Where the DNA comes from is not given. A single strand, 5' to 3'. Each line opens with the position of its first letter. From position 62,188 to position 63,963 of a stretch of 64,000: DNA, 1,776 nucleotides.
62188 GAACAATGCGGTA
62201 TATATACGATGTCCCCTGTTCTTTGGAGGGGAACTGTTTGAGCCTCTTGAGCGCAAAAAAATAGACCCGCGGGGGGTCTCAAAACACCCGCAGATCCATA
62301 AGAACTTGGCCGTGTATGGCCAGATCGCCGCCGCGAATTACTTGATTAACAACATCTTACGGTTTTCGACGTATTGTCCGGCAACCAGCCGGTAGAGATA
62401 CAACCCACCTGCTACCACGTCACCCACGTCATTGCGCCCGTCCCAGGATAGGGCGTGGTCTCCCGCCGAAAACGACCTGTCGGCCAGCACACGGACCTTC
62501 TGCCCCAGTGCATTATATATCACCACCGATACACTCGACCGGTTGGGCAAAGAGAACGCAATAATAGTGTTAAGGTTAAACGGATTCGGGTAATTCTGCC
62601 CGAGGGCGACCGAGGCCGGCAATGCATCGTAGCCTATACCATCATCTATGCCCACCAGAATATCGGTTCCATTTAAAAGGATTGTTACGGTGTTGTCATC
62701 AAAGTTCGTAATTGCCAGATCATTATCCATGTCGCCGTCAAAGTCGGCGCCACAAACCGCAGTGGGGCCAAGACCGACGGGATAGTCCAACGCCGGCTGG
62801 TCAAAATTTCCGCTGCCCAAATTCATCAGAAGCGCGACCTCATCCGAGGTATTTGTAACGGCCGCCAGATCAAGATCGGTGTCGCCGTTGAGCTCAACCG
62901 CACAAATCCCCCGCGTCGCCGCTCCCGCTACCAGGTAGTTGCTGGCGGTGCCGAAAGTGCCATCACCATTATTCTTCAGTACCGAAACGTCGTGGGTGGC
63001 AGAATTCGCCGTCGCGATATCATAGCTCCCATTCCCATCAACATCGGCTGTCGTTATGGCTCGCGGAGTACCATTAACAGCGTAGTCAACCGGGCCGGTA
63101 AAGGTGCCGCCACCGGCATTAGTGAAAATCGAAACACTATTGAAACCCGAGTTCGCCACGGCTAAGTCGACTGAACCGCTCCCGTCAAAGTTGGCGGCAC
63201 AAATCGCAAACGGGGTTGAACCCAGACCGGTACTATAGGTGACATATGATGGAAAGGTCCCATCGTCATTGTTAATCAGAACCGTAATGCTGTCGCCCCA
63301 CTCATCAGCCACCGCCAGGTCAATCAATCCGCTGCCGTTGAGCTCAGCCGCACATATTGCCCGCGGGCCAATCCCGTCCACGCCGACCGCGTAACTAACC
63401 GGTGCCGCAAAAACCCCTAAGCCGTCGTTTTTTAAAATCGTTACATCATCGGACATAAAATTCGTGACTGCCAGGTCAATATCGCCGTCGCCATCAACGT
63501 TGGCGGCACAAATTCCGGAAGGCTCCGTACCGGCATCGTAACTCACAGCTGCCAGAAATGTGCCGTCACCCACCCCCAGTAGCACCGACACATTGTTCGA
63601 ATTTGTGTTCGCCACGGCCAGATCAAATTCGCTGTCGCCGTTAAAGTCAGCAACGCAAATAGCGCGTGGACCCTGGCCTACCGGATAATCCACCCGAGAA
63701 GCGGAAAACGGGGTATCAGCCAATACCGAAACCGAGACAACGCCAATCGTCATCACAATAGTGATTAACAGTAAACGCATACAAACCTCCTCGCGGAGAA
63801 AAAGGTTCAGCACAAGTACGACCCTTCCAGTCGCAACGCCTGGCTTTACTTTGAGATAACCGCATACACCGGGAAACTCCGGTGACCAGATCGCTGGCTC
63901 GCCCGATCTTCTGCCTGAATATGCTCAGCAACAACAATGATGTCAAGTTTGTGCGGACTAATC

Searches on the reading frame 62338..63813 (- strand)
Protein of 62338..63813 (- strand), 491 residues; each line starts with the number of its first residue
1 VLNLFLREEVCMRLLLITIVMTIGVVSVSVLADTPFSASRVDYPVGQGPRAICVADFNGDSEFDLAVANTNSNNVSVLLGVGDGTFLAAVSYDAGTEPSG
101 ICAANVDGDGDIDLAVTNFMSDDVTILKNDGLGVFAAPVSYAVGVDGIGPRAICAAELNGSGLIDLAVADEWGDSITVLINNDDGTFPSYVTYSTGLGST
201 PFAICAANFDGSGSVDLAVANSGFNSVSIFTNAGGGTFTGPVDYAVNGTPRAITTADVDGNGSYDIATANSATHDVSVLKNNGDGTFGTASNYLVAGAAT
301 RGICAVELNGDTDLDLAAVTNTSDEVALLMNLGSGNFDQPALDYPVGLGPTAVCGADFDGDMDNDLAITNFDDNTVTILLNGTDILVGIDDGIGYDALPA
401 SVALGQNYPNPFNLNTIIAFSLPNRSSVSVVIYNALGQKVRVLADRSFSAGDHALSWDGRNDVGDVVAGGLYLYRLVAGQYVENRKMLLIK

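Call 42: search_protein_families(library=ncbifam, proteins=[window:62338-63813:-], max_evalue=0.01)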
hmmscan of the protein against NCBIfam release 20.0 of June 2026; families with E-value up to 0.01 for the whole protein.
window:62338-63813:- (491 aa): 6 families
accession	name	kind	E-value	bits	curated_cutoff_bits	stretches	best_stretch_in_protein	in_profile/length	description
TIGR04183.1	Por_Secre_tail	domain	1e-07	31.8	23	1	408-488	2-70/72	T9SS type A sorting domain-containing protein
NF033707.1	T9SS_sortase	equivalog_domain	4.7e-07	27.8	420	1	406-478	1000-1077/1095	type IX secretion system sortase PorU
NF005176.1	PRK06655.1-1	equivalog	1.2e-05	25.4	230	1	423-478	94-149/197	flagellar hook assembly protein FlgD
NF052323.1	T9SSA_dep_M6i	equivalog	5.1e-05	21.4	600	1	407-483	960-1030/1043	T9SS-dependent M6-like inactivated metalloprotease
NF009276.0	PRK12633.1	equivalog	0.00023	21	383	1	425-478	128-181/234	flagellar basal body rod modification protein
NF009452.0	PRK12812.1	equivalog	0.0048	16.2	258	1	426-476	152-204/289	flagellar basal body rod modification protein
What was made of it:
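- On T9SS cargo: As a positive control, ORF 62338-63813 scores 31.8 bits against a cut-off of 23 (call 42).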
